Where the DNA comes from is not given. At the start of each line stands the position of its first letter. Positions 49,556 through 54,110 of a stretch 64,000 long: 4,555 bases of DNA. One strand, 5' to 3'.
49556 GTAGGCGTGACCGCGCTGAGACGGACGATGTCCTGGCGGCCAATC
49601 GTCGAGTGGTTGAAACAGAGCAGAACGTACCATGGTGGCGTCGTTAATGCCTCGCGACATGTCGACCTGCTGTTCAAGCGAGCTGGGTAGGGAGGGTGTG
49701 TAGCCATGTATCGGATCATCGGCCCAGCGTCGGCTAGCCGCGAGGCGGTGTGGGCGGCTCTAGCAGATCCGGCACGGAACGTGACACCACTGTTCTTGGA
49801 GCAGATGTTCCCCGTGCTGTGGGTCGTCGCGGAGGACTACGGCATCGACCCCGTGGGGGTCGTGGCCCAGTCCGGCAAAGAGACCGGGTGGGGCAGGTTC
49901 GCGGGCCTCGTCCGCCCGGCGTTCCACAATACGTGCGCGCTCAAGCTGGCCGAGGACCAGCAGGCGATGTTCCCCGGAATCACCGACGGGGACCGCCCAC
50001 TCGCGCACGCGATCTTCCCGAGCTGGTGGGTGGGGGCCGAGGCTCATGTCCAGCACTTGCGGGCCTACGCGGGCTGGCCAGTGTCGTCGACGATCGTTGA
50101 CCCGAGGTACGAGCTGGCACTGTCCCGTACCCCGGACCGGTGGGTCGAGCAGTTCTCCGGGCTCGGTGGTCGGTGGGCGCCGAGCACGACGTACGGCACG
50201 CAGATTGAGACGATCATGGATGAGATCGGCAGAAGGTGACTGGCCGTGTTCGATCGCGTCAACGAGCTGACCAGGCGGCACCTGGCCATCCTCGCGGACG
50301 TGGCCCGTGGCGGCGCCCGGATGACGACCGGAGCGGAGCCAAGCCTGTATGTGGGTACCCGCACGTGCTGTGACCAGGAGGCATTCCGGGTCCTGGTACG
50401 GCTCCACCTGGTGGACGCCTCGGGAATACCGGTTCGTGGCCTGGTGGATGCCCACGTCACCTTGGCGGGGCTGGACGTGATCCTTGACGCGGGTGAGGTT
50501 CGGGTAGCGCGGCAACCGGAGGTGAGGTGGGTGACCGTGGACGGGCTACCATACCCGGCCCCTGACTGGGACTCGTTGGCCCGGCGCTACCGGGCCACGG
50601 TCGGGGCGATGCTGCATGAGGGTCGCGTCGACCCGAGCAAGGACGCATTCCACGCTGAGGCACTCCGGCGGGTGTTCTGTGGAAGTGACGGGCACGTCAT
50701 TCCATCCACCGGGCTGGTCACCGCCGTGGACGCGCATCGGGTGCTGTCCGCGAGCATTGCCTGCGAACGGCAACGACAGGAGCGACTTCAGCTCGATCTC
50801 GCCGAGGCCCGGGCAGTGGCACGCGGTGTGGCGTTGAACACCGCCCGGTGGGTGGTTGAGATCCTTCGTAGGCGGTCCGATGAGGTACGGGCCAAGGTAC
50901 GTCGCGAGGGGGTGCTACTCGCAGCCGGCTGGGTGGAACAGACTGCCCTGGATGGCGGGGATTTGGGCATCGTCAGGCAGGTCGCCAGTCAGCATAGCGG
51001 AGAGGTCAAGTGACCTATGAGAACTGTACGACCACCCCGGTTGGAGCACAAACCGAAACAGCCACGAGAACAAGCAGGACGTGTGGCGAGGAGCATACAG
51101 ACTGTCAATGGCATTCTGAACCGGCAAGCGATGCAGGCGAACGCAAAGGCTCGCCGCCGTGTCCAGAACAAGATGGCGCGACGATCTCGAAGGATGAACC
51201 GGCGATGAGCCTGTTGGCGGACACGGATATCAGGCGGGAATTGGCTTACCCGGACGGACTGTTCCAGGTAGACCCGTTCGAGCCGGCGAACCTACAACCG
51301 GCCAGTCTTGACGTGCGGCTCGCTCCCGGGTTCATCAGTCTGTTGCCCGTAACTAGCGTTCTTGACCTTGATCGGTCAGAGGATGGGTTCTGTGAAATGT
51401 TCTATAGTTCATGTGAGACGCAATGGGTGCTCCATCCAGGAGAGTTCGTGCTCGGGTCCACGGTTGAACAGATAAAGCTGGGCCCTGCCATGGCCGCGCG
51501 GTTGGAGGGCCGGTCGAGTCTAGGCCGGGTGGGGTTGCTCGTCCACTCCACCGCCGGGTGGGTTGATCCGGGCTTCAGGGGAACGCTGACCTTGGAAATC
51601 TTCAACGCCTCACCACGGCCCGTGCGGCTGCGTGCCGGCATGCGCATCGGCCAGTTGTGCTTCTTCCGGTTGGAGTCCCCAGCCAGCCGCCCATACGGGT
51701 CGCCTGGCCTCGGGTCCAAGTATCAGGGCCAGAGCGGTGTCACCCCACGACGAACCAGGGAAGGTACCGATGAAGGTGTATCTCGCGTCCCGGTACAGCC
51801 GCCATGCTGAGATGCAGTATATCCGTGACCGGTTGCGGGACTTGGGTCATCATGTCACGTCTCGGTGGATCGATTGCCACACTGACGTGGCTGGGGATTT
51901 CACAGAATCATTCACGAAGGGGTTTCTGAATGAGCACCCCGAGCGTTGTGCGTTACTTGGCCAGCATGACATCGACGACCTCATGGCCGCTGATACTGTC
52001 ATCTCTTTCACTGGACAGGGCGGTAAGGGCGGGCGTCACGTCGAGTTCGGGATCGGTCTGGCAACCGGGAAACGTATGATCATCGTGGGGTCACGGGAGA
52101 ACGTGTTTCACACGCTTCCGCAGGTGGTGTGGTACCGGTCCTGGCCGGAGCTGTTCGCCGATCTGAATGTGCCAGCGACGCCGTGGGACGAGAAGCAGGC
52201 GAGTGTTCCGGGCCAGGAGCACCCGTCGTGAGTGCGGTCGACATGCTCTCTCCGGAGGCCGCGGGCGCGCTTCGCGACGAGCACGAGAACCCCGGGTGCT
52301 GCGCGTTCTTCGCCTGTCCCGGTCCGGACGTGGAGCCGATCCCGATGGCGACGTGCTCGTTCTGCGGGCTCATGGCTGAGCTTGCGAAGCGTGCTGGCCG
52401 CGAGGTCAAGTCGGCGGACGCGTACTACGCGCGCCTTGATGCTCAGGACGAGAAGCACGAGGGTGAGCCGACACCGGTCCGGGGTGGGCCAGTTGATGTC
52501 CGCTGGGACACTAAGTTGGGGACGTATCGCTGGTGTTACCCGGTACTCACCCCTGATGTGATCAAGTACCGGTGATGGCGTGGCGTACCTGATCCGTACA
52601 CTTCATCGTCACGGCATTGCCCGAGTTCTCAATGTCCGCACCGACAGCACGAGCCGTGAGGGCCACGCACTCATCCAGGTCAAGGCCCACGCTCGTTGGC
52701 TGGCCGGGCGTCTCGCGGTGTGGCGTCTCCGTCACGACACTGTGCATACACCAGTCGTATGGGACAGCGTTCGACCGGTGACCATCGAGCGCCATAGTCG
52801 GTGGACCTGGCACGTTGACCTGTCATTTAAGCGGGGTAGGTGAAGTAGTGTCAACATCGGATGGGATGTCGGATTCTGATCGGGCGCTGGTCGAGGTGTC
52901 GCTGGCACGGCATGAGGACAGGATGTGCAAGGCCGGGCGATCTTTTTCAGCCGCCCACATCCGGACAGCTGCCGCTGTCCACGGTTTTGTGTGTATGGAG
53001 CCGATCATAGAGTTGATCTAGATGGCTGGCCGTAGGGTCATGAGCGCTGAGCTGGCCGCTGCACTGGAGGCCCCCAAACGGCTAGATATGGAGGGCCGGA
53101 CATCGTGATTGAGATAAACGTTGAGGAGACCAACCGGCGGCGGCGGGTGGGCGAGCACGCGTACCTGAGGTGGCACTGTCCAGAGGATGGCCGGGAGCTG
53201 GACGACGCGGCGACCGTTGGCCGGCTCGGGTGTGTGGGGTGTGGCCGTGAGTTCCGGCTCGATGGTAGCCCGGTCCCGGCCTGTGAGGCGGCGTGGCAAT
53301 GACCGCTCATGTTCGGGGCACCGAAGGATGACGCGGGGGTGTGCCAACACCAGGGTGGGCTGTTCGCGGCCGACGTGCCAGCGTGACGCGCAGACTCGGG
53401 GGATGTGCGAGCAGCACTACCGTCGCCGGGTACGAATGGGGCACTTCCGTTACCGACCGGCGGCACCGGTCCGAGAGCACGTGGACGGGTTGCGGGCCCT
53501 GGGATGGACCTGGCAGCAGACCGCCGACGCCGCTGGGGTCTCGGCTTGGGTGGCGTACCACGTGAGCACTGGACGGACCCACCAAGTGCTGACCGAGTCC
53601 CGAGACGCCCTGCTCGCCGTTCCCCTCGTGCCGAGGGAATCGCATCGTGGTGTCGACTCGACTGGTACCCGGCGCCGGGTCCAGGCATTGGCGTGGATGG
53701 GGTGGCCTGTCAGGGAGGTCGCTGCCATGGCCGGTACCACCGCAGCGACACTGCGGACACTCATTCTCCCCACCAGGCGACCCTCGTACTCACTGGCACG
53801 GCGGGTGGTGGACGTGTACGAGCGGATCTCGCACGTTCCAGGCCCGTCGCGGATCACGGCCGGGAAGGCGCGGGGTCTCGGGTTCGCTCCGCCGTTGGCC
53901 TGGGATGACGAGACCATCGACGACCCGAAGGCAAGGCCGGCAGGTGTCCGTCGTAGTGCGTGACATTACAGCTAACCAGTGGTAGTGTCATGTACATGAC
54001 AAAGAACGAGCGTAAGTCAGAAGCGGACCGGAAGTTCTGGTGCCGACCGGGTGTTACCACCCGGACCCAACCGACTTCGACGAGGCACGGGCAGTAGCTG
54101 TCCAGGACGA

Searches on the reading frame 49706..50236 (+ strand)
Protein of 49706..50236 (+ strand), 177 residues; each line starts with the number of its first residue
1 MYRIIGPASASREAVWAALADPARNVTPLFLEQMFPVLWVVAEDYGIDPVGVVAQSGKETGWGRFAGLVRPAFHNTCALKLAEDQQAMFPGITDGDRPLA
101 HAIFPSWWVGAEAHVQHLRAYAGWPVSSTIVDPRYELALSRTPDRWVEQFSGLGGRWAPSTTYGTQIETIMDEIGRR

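Call 45: search_protein_families(library=pfam, proteins=[window:49706-50236:+], max_evalue=0.01)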
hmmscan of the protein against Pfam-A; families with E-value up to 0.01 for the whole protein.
window:49706-50236:+ (177 aa): 1 family
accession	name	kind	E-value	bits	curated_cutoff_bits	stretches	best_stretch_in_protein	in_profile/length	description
PF01832.25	Glucosaminidase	-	8.3e-08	33.4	30.2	1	41-174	7-121/123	Mannosyl-glycoprotein endo-beta-N-acetylglucosaminidase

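Call 84: search_protein_families(library=phrogs, proteins=[window:49706-50236:+], max_evalue=0.001)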
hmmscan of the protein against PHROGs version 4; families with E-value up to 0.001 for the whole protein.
window:49706-50236:+ (177 aa): 1 family
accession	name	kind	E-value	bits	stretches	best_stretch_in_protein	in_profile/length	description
phrog_8124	-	lysis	3.3e-20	73.6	1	4-174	3-178/205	endolysin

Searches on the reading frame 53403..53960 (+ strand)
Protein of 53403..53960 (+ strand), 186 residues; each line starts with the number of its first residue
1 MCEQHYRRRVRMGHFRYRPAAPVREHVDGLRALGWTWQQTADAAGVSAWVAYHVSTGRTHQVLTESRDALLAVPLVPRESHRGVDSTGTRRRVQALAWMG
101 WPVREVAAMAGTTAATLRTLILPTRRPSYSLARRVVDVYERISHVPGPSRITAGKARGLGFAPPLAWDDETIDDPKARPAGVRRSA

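Call 45: search_protein_families(library=pfam, proteins=[window:53403-53960:+], max_evalue=0.01)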
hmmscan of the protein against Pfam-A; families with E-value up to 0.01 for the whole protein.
window:53403-53960:+ (186 aa): 1 family
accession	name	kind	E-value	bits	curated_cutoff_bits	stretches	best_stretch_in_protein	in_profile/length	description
PF01381.28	HTH_3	-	0.0015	18.9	23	0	98-140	7-49/55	Helix-turn-helix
